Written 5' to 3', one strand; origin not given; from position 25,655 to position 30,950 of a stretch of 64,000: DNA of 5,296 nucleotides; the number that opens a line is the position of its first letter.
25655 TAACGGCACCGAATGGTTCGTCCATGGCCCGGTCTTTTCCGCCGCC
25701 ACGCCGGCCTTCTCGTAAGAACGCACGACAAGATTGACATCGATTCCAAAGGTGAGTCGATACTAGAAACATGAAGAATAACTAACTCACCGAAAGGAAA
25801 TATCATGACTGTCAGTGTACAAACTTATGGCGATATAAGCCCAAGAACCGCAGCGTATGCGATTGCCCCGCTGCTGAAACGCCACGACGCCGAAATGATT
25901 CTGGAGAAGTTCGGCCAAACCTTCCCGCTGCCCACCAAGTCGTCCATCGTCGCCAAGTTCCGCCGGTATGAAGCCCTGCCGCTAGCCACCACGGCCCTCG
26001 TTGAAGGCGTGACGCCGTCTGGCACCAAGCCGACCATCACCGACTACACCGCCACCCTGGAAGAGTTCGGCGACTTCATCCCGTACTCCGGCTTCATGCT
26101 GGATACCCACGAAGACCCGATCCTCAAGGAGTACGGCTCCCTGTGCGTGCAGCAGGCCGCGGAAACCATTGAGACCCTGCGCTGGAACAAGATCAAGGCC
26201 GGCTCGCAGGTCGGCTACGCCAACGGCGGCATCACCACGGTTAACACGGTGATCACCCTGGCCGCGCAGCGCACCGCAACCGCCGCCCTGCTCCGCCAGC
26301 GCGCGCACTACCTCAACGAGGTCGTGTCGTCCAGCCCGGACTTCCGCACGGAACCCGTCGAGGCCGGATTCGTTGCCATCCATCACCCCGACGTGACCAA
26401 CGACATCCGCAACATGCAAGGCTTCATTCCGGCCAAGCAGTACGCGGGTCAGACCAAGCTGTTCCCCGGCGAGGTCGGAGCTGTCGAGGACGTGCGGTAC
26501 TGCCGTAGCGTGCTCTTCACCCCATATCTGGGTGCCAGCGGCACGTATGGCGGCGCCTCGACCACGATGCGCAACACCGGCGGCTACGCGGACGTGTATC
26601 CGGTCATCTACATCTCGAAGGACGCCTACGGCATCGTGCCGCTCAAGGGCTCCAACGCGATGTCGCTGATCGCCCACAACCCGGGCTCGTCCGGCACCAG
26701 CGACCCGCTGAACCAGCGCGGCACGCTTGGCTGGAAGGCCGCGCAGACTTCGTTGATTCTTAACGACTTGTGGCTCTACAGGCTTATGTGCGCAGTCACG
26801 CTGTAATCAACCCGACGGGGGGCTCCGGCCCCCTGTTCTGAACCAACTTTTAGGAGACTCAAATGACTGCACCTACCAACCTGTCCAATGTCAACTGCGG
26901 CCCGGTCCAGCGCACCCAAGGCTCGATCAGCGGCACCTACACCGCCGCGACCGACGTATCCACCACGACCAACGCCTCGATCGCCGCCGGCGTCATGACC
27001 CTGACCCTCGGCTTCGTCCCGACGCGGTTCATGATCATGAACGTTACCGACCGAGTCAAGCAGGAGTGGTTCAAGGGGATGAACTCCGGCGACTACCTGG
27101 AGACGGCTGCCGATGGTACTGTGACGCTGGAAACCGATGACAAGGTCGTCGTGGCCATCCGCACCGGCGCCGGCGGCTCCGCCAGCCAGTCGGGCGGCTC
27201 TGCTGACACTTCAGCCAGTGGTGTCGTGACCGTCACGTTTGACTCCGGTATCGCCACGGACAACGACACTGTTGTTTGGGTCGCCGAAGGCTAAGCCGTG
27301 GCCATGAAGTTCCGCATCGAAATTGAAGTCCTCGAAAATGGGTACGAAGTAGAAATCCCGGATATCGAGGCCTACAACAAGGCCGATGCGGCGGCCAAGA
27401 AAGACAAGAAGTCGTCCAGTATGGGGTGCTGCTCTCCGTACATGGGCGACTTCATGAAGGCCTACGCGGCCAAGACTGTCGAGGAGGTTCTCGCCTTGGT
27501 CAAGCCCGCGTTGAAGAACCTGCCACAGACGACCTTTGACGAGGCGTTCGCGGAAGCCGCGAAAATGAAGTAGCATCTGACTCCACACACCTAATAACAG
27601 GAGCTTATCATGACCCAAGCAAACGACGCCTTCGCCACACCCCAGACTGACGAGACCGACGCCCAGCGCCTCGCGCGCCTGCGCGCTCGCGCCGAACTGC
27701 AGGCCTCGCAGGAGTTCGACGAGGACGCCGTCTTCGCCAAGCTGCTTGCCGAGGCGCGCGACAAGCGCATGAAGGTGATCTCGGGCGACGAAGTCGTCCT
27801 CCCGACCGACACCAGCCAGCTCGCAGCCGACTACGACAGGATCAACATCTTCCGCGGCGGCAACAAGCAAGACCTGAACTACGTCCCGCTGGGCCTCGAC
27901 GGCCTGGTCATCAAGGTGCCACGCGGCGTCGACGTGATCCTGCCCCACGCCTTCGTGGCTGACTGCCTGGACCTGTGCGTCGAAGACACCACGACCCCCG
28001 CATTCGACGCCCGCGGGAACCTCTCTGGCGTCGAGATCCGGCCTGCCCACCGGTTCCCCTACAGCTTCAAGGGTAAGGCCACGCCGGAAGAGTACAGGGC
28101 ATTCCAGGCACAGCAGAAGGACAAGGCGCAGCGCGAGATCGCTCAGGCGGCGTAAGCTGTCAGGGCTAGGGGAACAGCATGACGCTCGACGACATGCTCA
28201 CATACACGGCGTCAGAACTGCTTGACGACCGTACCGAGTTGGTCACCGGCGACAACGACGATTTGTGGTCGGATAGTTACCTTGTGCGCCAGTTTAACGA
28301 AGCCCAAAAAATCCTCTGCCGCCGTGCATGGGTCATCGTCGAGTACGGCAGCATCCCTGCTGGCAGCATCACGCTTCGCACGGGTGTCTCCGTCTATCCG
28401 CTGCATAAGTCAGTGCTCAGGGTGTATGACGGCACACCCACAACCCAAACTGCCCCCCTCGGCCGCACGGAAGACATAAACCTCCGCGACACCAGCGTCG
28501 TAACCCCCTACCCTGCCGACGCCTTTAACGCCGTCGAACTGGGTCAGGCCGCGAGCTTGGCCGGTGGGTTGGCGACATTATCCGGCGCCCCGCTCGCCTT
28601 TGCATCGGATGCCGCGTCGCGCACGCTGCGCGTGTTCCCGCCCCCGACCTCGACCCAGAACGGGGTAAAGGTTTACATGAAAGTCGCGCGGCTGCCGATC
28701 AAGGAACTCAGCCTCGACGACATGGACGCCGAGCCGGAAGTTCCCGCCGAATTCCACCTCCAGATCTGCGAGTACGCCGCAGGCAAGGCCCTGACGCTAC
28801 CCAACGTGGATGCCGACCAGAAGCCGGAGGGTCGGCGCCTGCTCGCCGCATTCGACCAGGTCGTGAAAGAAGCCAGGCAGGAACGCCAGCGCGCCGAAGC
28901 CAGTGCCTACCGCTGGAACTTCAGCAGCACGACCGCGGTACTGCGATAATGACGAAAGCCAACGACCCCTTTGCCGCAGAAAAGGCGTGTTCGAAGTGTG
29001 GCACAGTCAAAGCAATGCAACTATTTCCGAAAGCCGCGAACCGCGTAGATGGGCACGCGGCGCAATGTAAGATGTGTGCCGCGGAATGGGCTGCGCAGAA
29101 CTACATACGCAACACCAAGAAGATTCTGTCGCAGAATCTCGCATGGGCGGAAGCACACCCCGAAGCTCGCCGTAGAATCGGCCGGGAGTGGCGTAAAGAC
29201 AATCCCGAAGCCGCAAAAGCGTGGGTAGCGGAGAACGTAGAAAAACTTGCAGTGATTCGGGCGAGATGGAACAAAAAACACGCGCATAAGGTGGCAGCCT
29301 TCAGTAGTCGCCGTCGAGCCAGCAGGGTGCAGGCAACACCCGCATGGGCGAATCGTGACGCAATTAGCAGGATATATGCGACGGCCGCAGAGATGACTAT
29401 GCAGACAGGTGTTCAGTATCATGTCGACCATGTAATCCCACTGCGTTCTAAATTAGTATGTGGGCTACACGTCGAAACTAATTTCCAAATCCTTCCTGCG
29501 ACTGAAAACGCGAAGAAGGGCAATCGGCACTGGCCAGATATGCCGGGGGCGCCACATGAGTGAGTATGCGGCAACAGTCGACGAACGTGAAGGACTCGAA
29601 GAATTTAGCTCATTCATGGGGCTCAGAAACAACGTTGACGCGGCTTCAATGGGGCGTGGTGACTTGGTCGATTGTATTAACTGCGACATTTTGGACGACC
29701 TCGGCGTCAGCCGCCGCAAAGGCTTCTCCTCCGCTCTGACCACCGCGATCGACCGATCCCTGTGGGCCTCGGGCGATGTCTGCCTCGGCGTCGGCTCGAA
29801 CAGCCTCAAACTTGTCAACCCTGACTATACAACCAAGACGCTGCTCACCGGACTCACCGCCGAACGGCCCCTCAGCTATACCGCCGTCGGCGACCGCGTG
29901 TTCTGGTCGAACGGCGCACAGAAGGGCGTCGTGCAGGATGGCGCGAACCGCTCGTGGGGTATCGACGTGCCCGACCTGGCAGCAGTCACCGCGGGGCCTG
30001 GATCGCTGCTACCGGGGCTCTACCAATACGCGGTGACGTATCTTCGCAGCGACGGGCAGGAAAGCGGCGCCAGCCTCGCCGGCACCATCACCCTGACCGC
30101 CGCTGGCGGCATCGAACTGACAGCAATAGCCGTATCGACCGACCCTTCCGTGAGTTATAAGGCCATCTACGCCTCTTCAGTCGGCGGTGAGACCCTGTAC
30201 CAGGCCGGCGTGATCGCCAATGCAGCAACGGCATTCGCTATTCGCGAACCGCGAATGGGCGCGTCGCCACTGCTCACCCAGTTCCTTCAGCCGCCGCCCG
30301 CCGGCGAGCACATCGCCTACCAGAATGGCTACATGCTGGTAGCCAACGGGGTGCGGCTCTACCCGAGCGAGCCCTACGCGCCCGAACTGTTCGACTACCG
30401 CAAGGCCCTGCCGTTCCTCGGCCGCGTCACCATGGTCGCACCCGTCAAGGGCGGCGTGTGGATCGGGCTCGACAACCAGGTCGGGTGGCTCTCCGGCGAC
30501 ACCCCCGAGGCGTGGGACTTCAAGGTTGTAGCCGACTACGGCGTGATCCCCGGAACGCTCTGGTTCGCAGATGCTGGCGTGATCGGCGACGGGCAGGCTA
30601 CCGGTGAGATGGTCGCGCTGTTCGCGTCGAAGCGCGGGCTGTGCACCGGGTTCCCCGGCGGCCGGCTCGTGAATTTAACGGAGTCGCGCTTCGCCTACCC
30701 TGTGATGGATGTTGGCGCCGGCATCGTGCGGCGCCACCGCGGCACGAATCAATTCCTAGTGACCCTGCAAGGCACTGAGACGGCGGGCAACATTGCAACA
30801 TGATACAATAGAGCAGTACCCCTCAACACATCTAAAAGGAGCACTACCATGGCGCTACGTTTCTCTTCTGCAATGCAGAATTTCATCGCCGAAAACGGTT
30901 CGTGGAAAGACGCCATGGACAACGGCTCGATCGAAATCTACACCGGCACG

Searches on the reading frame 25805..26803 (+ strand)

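Call 10: search_protein_families(library=phrogs, proteins=[window:25805-26803:+], max_evalue=0.001)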
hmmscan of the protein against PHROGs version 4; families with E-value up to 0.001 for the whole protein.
window:25805-26803:+ (333 aa): 1 family
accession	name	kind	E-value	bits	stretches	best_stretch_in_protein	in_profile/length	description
phrog_1357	-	head and packaging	7.9e-53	180.6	1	23-328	41-343/356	major head protein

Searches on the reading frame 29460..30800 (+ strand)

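Call 10: search_protein_families(library=phrogs, proteins=[window:29460-30800:+], max_evalue=0.001)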
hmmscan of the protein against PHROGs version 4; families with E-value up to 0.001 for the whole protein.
window:29460-30800:+ (447 aa): 2 families
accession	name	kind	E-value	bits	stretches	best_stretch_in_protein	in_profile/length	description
phrog_8040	-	connector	6.2e-57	194.3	1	53-430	10-390/396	head closure Hc3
phrog_511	-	head and packaging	6e-08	32.5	1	168-351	438-635/862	internal virion protein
